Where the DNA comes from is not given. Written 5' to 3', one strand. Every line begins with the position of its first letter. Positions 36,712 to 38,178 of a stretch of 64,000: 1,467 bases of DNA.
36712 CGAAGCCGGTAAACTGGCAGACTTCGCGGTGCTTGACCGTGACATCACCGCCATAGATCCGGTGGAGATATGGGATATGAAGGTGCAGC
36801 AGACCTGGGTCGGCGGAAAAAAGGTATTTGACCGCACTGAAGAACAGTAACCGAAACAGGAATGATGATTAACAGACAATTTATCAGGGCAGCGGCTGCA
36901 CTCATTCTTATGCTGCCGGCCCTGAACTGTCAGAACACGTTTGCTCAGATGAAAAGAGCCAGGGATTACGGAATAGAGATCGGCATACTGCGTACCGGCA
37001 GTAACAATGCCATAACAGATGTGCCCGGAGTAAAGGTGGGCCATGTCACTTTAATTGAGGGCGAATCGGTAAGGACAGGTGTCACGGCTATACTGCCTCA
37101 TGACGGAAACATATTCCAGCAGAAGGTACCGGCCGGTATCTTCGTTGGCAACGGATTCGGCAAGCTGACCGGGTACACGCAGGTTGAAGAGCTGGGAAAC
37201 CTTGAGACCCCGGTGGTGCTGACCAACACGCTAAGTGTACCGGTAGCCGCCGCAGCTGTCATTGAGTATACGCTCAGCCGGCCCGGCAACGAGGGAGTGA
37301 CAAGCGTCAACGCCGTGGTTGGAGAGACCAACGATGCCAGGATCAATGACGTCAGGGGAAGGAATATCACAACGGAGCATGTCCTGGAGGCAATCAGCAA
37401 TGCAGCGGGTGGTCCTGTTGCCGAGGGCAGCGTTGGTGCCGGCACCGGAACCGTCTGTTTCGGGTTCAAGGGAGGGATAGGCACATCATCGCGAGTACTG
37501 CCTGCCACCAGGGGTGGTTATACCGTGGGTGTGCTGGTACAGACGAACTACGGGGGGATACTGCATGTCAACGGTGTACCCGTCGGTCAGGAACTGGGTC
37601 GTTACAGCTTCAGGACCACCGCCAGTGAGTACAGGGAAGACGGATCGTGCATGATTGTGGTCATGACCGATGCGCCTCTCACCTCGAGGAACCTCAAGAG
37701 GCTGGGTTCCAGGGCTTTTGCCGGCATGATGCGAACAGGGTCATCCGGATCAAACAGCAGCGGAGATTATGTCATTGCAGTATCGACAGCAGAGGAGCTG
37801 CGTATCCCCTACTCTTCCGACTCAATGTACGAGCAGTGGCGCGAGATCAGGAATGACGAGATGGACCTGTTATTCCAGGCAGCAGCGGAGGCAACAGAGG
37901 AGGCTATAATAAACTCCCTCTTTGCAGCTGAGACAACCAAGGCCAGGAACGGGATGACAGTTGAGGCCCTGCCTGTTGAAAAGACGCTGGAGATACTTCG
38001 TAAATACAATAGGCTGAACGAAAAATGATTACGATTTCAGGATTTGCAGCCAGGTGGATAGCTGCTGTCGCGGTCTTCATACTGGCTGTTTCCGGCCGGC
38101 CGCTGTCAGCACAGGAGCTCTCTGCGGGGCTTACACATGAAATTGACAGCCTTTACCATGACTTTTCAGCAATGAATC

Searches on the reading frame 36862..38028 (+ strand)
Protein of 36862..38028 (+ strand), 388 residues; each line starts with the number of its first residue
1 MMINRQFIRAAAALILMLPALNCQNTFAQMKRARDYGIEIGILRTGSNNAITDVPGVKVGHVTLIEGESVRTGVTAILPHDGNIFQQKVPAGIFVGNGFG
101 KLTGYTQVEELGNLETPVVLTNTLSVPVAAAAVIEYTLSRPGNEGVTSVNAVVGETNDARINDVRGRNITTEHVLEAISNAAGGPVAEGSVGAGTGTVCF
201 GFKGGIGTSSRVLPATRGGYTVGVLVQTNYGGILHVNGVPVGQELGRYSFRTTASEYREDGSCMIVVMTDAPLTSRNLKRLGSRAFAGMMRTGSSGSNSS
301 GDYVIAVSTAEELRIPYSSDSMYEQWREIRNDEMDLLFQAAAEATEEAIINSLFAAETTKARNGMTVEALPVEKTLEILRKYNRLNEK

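Call 10: search_protein_families(library=pfam, proteins=[window:36862-38028:+], max_evalue=0.01)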
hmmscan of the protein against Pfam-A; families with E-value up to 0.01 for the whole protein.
window:36862-38028:+ (388 aa): 2 families
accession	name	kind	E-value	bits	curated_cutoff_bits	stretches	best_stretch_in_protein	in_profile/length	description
PF03576.19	Peptidase_S58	-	2.2e-117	392.4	23.9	1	49-366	1-306/307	Peptidase family S58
PF10661.14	EssA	-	0.0053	17.1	24.1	1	318-368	43-92/147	WXG100 protein secretion system (Wss), protein EssA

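Call 77: find_encoding_contigs(protein=window:36862-38028:+, flank=10000, max_places=5)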
Protein window:36862-38028:+ (388 aa): no gene with exactly this product is on record in the collection.
